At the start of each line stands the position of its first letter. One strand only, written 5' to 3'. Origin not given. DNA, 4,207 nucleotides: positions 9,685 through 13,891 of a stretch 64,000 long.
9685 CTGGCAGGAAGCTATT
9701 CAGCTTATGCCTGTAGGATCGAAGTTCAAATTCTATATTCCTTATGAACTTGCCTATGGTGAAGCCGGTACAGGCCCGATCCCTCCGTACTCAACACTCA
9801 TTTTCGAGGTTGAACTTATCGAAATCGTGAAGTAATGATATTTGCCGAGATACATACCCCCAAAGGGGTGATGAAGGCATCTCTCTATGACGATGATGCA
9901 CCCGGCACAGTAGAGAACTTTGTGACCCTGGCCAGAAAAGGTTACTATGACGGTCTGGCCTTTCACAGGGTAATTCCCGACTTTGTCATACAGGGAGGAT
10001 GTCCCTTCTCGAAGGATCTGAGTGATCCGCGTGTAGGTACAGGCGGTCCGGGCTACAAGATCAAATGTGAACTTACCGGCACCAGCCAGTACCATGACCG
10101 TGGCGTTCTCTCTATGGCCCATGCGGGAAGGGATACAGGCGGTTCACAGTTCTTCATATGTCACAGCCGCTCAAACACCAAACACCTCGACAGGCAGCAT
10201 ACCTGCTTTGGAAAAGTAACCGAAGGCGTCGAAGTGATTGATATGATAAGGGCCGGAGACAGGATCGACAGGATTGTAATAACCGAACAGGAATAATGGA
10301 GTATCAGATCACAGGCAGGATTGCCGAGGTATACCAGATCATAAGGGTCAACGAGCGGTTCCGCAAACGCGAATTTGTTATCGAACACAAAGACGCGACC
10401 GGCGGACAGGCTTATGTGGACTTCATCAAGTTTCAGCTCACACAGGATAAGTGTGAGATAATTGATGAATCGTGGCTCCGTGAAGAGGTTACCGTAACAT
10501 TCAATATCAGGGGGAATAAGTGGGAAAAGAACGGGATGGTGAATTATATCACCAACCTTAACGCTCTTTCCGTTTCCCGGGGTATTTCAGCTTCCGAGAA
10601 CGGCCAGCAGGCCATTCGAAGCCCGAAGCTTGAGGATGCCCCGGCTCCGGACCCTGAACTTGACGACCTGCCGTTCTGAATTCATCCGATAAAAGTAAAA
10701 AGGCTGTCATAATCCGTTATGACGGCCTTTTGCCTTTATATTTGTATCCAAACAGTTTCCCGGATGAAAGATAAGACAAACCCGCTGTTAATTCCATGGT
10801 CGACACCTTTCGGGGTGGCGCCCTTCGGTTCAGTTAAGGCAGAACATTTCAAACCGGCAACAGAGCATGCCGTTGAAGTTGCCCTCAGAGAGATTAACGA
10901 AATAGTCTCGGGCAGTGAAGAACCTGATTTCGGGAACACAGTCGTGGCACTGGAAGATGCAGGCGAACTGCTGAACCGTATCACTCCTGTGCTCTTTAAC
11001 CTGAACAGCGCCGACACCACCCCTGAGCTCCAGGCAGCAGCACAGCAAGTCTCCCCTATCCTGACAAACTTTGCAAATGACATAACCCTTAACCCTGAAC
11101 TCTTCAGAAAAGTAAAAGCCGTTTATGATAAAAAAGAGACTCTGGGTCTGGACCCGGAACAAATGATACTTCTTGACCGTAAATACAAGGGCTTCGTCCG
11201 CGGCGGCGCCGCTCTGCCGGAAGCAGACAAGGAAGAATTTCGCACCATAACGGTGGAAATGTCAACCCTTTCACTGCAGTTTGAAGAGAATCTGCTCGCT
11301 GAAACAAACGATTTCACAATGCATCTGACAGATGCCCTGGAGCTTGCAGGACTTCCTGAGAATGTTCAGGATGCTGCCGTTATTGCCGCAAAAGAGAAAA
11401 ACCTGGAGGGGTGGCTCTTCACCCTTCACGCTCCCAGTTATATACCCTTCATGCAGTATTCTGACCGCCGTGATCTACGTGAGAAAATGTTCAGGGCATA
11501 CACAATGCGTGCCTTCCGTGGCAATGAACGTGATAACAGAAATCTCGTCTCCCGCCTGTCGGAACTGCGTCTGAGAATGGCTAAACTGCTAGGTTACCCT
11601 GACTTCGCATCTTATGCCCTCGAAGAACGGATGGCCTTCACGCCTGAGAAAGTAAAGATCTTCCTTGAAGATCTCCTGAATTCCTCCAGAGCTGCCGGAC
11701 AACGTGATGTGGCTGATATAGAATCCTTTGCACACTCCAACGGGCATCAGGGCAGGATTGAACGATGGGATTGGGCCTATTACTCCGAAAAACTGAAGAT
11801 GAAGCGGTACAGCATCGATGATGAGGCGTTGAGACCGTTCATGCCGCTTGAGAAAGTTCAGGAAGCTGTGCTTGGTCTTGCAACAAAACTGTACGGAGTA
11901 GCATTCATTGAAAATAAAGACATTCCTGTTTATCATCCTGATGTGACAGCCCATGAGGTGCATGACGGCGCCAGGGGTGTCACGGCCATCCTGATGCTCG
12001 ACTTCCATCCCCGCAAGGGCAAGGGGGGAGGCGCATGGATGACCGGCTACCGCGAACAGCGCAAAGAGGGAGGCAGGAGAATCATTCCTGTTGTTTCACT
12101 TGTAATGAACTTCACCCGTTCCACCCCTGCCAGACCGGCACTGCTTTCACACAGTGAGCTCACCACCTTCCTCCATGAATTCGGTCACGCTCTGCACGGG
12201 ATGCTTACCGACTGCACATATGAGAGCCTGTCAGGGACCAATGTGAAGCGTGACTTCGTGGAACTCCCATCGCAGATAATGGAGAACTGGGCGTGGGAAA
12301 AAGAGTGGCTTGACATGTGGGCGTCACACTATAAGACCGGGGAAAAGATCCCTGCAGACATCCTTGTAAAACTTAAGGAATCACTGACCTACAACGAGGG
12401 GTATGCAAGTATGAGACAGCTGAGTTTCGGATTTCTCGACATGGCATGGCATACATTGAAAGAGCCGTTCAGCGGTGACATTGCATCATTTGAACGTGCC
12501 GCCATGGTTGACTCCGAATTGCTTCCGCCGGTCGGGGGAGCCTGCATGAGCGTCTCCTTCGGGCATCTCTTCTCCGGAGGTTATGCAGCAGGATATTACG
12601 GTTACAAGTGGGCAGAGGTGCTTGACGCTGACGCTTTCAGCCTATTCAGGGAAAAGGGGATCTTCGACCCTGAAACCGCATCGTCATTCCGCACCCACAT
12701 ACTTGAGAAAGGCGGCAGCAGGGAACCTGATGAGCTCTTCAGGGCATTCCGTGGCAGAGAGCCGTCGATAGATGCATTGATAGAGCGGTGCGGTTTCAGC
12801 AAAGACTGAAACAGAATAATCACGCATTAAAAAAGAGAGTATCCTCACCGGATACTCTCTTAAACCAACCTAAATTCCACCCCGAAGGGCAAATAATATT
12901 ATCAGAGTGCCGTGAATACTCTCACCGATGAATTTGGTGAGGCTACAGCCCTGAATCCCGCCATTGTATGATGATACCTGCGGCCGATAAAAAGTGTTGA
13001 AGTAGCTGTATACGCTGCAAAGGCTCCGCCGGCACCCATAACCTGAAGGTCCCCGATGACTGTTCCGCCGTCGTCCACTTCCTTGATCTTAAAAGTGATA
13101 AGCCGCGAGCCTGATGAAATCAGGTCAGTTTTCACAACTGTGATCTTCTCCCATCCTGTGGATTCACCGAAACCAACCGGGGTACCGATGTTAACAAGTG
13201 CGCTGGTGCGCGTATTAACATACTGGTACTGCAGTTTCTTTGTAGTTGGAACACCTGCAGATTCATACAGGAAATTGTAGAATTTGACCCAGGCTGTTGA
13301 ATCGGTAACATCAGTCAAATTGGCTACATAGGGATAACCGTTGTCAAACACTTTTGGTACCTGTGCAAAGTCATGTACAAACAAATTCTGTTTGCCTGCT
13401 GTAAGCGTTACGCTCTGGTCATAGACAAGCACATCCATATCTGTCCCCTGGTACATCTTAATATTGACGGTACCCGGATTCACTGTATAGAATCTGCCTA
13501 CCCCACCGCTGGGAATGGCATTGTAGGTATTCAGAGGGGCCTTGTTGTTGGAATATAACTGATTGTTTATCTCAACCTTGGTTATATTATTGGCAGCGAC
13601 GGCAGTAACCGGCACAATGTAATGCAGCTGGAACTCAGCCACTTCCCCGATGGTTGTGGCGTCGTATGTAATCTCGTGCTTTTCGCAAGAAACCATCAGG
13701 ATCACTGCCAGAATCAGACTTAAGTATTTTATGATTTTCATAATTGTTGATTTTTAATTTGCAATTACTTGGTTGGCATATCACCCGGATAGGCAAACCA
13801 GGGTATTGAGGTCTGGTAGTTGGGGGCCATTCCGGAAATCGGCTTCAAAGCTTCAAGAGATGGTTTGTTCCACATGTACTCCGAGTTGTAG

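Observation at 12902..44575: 32-kb contiguous peptidoglycan/muropeptide harvesting locus fed by a SusC/SusD pair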

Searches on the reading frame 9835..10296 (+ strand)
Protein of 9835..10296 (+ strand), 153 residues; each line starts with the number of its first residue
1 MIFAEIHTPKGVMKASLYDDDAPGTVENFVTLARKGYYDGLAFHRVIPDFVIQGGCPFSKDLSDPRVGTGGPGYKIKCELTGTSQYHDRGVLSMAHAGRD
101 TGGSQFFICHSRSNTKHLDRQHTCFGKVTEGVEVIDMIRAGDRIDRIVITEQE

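Call 24: search_protein_families(library=pfam, proteins=[window:9835-10296:+], max_evalue=0.001)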
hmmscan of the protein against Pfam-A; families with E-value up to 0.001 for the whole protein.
window:9835-10296:+ (153 aa): 1 family
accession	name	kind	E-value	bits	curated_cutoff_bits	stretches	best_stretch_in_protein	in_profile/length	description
PF00160.26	Pro_isomerase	-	1.1e-41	143.1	21.7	1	4-143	2-142/159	Cyclophilin type peptidyl-prolyl cis-trans isomerase/CLD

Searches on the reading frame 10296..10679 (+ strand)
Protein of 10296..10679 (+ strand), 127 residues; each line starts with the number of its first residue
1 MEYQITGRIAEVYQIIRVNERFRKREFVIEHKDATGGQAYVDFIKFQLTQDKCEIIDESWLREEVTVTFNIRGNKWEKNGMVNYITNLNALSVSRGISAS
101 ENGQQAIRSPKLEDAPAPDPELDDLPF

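Call 24: search_protein_families(library=pfam, proteins=[window:10296-10679:+], max_evalue=0.001)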
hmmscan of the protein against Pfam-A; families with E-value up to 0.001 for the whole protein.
window:10296-10679:+ (127 aa): 1 family
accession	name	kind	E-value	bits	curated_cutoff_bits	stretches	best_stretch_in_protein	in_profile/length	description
PF11325.14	DUF3127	-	3.4e-14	53.3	27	1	5-93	2-84/85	Domain of unknown function (DUF3127)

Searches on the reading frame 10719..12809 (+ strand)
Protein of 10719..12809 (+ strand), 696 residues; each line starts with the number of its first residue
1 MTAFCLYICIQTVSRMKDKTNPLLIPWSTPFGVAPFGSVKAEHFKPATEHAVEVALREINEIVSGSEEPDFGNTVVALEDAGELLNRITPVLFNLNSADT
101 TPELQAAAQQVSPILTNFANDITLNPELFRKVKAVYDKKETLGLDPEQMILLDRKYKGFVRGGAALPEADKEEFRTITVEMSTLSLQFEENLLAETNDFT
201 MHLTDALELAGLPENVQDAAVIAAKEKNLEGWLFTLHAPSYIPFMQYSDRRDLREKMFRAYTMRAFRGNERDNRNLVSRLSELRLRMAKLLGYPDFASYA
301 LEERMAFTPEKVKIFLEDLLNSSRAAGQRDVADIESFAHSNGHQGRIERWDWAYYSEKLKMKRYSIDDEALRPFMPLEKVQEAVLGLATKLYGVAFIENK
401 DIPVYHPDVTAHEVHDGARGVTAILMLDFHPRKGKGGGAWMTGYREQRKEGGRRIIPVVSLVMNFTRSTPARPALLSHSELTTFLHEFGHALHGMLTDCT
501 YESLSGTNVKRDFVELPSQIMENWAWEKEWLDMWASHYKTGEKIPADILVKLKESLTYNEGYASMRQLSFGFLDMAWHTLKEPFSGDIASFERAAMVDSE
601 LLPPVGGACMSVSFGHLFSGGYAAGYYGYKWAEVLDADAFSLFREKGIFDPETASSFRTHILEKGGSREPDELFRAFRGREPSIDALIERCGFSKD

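Call 24: search_protein_families(library=pfam, proteins=[window:10719-12809:+], max_evalue=0.001)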
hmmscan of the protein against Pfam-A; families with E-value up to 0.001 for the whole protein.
window:10719-12809:+ (696 aa): 2 families
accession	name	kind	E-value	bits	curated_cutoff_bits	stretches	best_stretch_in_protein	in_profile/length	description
PF01432.26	Peptidase_M3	-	1e-129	434.3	27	1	244-692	1-456/457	Peptidase family M3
PF19310.4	TOP_N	-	0.00047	20.4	27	0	57-170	13-122/123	Neurolysin/Thimet oligopeptidase, N-terminal domain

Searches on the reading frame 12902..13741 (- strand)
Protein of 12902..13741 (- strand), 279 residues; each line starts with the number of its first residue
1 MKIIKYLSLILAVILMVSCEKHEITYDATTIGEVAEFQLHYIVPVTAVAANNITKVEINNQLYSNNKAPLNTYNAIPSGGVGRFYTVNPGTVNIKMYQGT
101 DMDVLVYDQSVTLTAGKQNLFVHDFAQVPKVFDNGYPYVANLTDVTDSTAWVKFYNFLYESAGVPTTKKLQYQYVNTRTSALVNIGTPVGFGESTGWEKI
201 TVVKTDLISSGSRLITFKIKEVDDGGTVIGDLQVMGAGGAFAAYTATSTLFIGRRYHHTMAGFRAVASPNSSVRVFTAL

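Call 3: search_protein_families(library=pfam, proteins=[window:12902-13741:-], max_evalue=0.001)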
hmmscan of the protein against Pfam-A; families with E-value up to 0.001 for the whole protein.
window:12902-13741:- (279 aa): 0 families

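Call 5: search_protein_families(library=ncbifam, proteins=[window:12902-13741:-], max_evalue=0.01)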
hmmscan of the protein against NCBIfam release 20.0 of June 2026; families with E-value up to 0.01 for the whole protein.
window:12902-13741:- (279 aa): 0 families

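Call 35: search_protein_families(library=pfam, proteins=[window:12902-13741:-], max_evalue=10)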
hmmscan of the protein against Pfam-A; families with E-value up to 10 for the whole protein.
window:12902-13741:- (279 aa): 1 family
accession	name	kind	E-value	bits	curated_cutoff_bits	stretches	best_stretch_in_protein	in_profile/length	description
PF03633.20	Glyco_hydro_65C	-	0.28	11.4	22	1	86-113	35-62/62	Glycosyl hydrolase family 65, C-terminal domain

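Call 82: find_homologous_proteins(query=window:12902-13741:-, max_evalue=0.00001)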
Query window:12902-13741:- (279 aa): 488 proteins with E <= 0.00001 among 2443 candidates; the best 120 are listed.
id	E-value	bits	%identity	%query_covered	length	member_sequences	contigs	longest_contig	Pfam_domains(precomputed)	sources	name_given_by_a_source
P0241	2.8e-180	615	100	100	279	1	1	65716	-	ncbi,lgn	-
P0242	5.4e-150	516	82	100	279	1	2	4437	-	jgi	-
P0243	6.9e-149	512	81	100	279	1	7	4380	-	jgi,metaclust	metaclust:\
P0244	1.1e-148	512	82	99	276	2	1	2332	-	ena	-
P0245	1.1e-147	508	82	100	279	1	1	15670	-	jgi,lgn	jgi:hypothetical protein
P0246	2.5e-147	507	81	100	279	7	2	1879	-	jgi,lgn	jgi:hypothetical protein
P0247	8.0e-147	505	81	100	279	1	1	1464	-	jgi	jgi:hypothetical protein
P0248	9.2e-145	499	80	100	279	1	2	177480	-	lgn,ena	-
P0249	6.9e-138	476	77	100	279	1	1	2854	-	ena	-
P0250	1.8e-134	465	76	100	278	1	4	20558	-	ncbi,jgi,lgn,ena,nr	ncbi:MAG: hypothetical protein WC854_04350 [Bacteroidales bacterium]|nr:hypothetical protein [Bacter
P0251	2.2e-134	465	76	100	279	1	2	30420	-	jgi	jgi:hypothetical protein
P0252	1.1e-130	453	72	100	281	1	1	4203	-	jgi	jgi:hypothetical protein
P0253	2.3e-129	448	73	100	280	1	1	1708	-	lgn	-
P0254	3.2e-129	448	72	100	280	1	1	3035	-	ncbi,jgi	jgi:hypothetical protein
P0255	7.7e-129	447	71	100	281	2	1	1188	-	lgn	-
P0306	8.7e-120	417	69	100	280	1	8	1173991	-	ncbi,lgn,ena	-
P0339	9.4e-117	407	65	100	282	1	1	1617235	-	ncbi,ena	-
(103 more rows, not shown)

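Call 85: find_encoding_contigs(protein=P0339, flank=10000, max_places=1)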
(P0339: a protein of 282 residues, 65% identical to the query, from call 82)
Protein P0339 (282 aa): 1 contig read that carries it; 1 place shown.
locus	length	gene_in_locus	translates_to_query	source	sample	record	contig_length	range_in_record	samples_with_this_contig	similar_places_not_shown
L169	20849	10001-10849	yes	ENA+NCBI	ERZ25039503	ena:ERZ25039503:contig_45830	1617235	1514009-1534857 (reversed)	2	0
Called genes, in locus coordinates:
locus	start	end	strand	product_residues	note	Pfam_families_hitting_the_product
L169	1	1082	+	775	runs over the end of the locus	-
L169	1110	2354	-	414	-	PF07075:NamZ_N, PF20732:NamZ_C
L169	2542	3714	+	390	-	PF08239:SH3_3, PF18348:SH3_16, PF00877:NLPC_P60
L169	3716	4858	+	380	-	PF02746:MR_MLE_N, PF13378:MR_MLE_C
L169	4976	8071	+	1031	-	PF13620:CarboxypepD_reg, PF13715:CarbopepD_reg_2, PF07715:Plug, PF00593:TonB_dep_Rec_b-barrel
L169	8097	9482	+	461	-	PF12771:SusD-like_2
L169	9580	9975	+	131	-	-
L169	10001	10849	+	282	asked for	-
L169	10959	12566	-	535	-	PF01432:Peptidase_M3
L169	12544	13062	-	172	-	PF19310:TOP_N (weak)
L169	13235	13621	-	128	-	PF11325:DUF3127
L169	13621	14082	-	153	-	PF00160:Pro_isomerase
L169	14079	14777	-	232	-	PF01346:FKBP_N, PF00254:FKBP_C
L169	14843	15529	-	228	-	PF01346:FKBP_N, PF00254:FKBP_C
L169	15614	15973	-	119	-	PF05430:Methyltransf_30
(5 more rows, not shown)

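Call 86: find_encoding_contigs(protein=P0306, flank=10000, max_places=1)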
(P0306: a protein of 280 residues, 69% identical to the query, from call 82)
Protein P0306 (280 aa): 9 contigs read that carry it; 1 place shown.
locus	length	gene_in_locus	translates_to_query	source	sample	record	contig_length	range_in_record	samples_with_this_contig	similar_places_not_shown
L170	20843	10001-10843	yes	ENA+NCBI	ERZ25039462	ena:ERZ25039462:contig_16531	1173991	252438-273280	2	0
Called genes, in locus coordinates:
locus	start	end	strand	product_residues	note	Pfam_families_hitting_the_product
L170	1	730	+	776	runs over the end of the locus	-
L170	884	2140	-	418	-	PF07075:NamZ_N, PF20732:NamZ_C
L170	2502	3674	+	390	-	PF08239:SH3_3, PF18348:SH3_16, PF00877:NLPC_P60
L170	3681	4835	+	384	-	PF02746:MR_MLE_N, PF13378:MR_MLE_C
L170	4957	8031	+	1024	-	PF13620:CarboxypepD_reg, PF13715:CarbopepD_reg_2, PF07715:Plug, PF00593:TonB_dep_Rec_b-barrel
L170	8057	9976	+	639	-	PF12771:SusD-like_2, PF12741:SusD-like, PF12771:SusD-like_2 (weak), PF12741:SusD-like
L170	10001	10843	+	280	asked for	-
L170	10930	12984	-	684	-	PF19310:TOP_N (weak), PF01432:Peptidase_M3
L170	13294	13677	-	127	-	PF11325:DUF3127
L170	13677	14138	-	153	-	PF00160:Pro_isomerase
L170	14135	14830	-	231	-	PF01346:FKBP_N, PF00254:FKBP_C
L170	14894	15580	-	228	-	PF01346:FKBP_N, PF00254:FKBP_C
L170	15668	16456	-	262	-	PF05430:Methyltransf_30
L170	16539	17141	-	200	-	PF00702:Hydrolase, PF13419:HAD_2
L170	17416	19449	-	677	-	PF00456:Transketolase_N, PF02779:Transket_pyr, PF02780:Transketolase_C (weak), PF22613:Transketolase_C_1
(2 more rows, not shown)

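Call 87: predict_structure(alignment_id=A2)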
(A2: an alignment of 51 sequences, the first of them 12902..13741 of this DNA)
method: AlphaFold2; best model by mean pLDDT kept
length: 279 residues; sequences in the alignment: 51
mean_pLDDT: 80.7   pTM: 0.74
mean pLDDT of the five models: 80.7, 78.2, 77.9, 76.8, 76.6
residues with pLDDT >= 90: 81; 70-90: 141; 50-70: 49; < 50: 8
segments of 3 or more residues with pLDDT < 50: 20-22, 24-27
pLDDT, mean of each block of 10 residues (from residue 1): 75 68 48 79 62 84 77 65 80 89 89 88 88 68 69 90 79 92 95 90 73 91 93 89 92 87 82 77
secondary structure, 60 per line:
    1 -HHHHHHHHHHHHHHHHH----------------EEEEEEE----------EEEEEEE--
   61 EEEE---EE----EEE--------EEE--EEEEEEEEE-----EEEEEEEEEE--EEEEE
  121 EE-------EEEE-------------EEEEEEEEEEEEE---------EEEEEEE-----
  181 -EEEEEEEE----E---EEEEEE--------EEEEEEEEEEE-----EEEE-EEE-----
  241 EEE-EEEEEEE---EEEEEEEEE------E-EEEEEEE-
elements in order: H2-18 E35-41 E52-58 E61-64 E74-76 E85-87 E90-98 E104-113 E116-122 E130-133 E147-159 E169-175 E182-189 E198-203 E212-222 E228-231 E233-235 E241-243 E245-251 E255-263 E272-278

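Call 89: fold_search(model_id=the predicted structure, library=pdb)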
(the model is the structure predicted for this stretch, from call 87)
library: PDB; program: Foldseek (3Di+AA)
matches with E <= 10: 1121; with E <= 0.001: 10
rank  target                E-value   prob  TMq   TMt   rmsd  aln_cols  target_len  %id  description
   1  7pmx_A                7.9e-07  1.00  0.45  0.21   5.3       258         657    8  HsPepT1 bound to Ala-Phe in the outward facing open conformation (released 2021-10-20)
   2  4ecn                  2.0e-06  1.00  0.21  0.09  16.6       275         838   11  Crystal structure of a leucine-rich repeat protein (BT_0210) from Bacteroides thetaiotaomicron VPI-5482 at 2.80 A resolu (released 2012-05-23)
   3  7pmw_A                3.2e-06  1.00  0.44  0.22   5.5       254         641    9  HsPepT1 bound to Ala-Phe in the outward facing occluded conformation (released 2021-10-20)
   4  5a9d_A                6.5e-06  1.00  0.25  0.34  15.2       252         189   12  Crystal structure of the extracellular domain of PepT1 (released 2015-09-09)
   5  3up6_A                5.3e-05  0.90  0.18  0.16  20.3       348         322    8  Crystal structure of a putative cell adhesion protein (BACOVA_04078) from Bacteroides ovatus ATCC 8483 at 2.80 A resol (released 2011-12-21)
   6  5a9i_A                5.6e-05  1.00  0.43  0.56   6.7       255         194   11  Crystal structure of the extracellular domain of PepT2 (released 2015-09-09)
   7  3up6_B                1.1e-04  0.87  0.18  0.16  20.1       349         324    8  Crystal structure of a putative cell adhesion protein (BACOVA_04078) from Bacteroides ovatus ATCC 8483 at 2.80 A resol (released 2011-12-21)
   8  4gpv_B                1.4e-04  0.98  0.25  0.22  19.1       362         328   12  Crystal structure of a putative cell adhesion protein (BACEGG_00536) from Bacteroides eggerthii DSM 20697 at 1.67 A re (released 2012-09-19)
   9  5a9h                  5.7e-04  1.00  0.33  0.43   9.0       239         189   12  Crystal structure of the extracellular domain of PepT2 (released 2015-09-09)
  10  4gpv_A                6.0e-04  0.93  0.24  0.21  19.4       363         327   12  Crystal structure of a putative cell adhesion protein (BACEGG_00536) from Bacteroides eggerthii DSM 20697 at 1.67 A re (released 2012-09-19)
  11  7pmy_A                1.3e-03  1.00  0.38  0.19   8.2       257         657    9  HsPepT2 bound to Ala-Phe in the inward facing partially occluded conformation (released 2021-10-20)
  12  8qox_B                2.1e-03  0.82  0.21  0.14  18.6       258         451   14  Two-component assembly of SlaA and SlaB S-layer proteins of Sulfolobus acidocaldarius (released 2024-02-21)
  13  3liu_B                4.1e-03  0.63  0.21  0.16  21.1       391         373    9  Crystal structure of Putative cell adhesion protein (YP_001304840.1) from Parabacteroides distasonis ATCC 8503 at 2.05 (released 2010-02-09)
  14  3pay_B                5.1e-03  0.47  0.19  0.18  19.0       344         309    6  Crystal structure of a putative adhesin (BACOVA_04077) from Bacteroides ovatus at 2.50 A resolution (released 2010-11-10)
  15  3sy6_B                5.4e-03  0.60  0.24  0.24  18.4       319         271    8  Crystal structure of a fimbrial protein BF1861 [Bacteroides fragilis NCTC 9343] (BF1861) from Bacteroides fragilis NCT (released 2011-08-24)
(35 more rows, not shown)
